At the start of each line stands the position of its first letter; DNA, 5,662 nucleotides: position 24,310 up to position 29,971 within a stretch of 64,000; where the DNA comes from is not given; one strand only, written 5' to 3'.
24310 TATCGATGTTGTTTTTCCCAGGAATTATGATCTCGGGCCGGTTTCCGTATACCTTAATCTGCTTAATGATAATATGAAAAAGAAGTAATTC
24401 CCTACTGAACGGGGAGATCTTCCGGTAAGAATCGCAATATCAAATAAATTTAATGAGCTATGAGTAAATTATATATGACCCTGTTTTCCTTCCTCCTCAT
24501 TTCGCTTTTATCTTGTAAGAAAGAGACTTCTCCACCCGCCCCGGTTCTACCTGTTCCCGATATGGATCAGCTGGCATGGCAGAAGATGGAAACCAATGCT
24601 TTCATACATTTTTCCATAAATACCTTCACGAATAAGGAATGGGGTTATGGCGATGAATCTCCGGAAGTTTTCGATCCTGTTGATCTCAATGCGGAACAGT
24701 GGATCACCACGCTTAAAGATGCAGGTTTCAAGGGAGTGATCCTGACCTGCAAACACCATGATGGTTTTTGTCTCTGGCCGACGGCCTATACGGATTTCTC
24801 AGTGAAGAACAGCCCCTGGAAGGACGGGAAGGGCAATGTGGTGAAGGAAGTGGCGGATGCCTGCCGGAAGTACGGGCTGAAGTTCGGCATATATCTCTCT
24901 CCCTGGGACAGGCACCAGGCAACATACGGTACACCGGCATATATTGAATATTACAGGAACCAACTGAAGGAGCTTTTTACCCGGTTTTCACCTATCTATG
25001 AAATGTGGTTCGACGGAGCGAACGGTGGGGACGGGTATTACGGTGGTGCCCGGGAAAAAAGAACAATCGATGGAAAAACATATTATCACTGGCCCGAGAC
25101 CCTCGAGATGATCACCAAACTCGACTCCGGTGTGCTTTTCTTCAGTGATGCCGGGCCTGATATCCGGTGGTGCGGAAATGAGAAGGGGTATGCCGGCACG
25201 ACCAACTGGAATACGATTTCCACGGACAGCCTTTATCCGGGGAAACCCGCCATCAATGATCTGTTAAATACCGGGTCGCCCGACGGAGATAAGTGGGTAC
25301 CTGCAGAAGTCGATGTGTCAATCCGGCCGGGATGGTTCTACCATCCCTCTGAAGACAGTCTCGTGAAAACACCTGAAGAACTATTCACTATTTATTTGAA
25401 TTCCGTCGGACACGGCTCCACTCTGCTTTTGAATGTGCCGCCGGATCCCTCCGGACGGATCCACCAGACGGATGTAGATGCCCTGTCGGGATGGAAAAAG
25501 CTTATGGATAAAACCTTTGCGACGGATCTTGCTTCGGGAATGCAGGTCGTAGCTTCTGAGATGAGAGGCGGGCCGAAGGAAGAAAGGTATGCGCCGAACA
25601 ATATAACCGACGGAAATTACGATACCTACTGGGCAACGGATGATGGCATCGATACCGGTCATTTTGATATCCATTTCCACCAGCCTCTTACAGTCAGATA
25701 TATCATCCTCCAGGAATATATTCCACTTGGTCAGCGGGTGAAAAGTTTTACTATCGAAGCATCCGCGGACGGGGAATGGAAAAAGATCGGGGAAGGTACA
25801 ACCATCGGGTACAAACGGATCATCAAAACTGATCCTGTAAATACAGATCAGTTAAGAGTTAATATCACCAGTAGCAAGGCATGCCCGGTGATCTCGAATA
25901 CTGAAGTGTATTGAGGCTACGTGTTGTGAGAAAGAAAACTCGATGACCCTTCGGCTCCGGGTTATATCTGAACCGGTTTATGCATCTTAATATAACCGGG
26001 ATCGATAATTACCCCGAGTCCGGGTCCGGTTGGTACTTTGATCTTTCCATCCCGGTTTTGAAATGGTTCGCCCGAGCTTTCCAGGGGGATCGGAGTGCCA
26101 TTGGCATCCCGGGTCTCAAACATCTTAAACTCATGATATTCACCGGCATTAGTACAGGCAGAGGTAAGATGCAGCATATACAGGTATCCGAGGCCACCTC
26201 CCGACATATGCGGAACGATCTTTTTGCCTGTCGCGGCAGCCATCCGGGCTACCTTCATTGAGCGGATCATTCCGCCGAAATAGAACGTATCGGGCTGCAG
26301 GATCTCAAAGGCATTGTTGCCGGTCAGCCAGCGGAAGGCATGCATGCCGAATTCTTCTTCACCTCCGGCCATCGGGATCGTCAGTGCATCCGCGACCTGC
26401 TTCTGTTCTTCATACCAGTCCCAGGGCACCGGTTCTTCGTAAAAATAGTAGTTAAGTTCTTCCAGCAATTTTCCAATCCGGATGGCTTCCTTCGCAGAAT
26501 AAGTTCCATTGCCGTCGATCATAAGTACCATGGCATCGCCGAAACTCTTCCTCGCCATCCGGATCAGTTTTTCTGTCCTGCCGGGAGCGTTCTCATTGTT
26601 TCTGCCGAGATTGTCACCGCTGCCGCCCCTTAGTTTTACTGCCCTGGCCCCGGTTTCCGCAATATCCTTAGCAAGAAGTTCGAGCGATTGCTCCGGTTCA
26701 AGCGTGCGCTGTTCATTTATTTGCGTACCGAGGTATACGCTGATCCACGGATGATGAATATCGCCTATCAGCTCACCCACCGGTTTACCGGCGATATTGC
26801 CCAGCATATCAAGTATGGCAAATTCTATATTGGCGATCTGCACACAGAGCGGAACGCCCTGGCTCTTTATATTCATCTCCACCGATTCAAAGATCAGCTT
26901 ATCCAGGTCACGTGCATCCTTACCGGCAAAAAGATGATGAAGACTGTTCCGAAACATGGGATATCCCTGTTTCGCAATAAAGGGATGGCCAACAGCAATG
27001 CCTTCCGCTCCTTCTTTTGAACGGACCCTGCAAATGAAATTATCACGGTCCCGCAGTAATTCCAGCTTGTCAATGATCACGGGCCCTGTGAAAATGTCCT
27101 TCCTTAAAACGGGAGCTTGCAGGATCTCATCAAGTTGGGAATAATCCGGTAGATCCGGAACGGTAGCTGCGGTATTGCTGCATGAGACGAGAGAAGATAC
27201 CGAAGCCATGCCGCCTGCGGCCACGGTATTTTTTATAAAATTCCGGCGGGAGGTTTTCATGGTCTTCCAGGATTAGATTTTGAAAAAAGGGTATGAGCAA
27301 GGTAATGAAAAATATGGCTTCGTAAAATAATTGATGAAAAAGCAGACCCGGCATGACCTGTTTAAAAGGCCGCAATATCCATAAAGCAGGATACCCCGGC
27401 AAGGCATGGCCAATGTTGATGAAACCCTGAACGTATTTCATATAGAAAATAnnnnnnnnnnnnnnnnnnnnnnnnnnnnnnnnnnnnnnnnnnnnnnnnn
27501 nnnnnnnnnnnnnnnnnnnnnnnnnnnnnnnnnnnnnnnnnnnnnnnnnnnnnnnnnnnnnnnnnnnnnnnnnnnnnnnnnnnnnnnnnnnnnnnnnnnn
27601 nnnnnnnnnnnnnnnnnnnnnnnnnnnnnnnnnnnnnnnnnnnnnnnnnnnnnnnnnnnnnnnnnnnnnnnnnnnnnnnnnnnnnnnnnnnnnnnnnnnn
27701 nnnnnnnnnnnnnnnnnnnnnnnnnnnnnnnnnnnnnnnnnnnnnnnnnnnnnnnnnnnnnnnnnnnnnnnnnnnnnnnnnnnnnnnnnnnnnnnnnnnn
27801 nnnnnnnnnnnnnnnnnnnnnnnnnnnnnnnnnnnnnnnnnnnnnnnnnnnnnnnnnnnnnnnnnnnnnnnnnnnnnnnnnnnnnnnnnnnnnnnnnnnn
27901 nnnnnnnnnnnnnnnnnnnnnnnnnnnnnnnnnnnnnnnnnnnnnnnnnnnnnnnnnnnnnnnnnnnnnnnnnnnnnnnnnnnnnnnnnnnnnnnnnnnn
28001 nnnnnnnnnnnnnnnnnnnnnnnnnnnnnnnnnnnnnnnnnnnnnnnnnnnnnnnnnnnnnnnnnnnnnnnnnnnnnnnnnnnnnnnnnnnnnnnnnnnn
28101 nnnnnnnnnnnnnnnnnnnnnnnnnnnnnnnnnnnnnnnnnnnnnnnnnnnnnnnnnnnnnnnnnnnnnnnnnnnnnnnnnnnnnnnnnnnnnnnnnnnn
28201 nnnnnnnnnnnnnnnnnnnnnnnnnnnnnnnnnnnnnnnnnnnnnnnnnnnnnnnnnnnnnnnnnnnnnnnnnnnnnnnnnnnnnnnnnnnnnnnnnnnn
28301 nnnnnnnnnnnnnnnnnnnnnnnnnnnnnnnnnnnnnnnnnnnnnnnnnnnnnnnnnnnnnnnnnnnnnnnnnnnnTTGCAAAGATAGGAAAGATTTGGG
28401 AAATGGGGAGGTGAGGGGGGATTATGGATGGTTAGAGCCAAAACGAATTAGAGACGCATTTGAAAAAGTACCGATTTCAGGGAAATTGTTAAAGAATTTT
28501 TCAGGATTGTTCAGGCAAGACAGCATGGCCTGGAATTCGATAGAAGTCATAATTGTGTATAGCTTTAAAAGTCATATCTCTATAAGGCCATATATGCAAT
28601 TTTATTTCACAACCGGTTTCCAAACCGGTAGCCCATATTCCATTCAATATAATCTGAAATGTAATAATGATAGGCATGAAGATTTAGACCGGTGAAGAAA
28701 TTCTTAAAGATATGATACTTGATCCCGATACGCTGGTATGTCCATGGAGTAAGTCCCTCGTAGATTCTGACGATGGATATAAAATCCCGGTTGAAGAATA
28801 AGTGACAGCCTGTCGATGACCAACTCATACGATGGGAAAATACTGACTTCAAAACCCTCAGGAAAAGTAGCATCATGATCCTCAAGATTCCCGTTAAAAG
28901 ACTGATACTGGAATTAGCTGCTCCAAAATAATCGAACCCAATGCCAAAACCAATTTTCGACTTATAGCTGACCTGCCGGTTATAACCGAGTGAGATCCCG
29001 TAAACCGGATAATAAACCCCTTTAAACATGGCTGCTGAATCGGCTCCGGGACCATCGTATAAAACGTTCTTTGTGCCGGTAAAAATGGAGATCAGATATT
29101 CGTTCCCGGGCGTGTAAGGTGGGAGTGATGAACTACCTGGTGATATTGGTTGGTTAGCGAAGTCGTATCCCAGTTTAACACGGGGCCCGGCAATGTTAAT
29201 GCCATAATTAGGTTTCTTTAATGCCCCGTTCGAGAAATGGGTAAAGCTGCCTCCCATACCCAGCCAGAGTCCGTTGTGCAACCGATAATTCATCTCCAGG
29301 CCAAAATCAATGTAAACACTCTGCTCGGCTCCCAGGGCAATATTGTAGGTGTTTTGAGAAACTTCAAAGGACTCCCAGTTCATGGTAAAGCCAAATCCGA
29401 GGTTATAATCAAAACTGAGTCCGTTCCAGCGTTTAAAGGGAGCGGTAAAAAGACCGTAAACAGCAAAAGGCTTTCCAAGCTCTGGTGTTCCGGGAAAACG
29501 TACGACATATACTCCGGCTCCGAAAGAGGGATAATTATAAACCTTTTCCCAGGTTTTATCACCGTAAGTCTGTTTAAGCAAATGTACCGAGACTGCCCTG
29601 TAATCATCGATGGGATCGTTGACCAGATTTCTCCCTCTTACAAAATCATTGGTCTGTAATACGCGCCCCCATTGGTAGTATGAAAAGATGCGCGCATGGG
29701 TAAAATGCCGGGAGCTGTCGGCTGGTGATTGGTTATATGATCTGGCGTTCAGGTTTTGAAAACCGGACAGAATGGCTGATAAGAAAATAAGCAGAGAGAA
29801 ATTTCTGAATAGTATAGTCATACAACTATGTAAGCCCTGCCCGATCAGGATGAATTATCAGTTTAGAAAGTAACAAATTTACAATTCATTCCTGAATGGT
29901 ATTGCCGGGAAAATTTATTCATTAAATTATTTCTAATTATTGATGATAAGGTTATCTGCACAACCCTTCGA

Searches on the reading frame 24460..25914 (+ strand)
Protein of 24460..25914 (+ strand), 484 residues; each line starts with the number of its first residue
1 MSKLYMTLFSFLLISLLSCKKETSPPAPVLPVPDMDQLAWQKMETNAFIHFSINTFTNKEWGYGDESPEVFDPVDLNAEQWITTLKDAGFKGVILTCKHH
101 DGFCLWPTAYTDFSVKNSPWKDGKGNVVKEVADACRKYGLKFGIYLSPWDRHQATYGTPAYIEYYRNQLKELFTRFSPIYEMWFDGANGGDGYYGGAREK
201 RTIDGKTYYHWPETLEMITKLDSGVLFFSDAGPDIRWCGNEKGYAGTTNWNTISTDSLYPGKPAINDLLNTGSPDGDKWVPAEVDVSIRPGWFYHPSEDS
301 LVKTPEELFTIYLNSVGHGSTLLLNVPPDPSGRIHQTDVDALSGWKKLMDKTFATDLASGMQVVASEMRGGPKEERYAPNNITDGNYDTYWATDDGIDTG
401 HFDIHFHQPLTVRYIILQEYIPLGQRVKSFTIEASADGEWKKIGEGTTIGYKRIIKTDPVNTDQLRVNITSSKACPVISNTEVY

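Call 79: search_protein_families(library=pfam, proteins=[window:24460-25914:+], max_evalue=0.000001)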
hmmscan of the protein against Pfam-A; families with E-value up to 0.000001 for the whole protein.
window:24460-25914:+ (484 aa): 3 families
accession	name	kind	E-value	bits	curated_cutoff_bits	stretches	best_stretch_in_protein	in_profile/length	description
PF01120.23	Alpha_L_fucos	-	4.5e-38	132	25.2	1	40-349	57-340/345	Alpha-L-fucosidase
PF00754.31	F5_F8_type_C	-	1.1e-13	51.8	28.2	1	365-471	4-114/127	F5/8 type C domain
PF22633.2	F5_F8_type_C_2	-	3.1e-08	34.6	27.8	1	381-467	1-91/91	NedA-like, galactose-binding domain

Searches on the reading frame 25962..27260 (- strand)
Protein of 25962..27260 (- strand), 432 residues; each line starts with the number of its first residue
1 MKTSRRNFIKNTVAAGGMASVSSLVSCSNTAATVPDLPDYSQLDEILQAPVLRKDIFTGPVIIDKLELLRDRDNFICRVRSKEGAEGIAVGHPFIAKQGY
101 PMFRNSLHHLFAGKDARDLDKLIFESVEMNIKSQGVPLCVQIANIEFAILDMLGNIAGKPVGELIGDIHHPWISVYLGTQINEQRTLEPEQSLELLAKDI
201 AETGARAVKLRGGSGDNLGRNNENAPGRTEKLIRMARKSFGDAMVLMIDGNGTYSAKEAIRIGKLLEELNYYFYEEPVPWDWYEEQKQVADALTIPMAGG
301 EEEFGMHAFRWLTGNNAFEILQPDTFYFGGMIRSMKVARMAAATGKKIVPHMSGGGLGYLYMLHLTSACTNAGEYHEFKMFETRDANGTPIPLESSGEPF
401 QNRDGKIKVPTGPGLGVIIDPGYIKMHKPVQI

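Call 79: search_protein_families(library=pfam, proteins=[window:25962-27260:-], max_evalue=0.000001)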
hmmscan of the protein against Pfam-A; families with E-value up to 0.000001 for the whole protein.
window:25962-27260:- (432 aa): 1 family
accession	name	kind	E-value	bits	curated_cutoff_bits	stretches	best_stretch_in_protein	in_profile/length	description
PF13378.12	MR_MLE_C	-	1.7e-47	162.4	29.4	1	197-421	6-217/219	Enolase C-terminal domain-like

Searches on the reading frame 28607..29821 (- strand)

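Call 79: search_protein_families(library=pfam, proteins=[window:28607-29821:-], max_evalue=0.000001)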
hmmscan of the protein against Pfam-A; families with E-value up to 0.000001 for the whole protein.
window:28607-29821:- (404 aa): 1 family
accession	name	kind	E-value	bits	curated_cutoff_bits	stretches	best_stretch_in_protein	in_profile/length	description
PF09411.16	PagL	-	6.8e-07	29.9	23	1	83-214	9-132/136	Lipid A 3-O-deacylase (PagL)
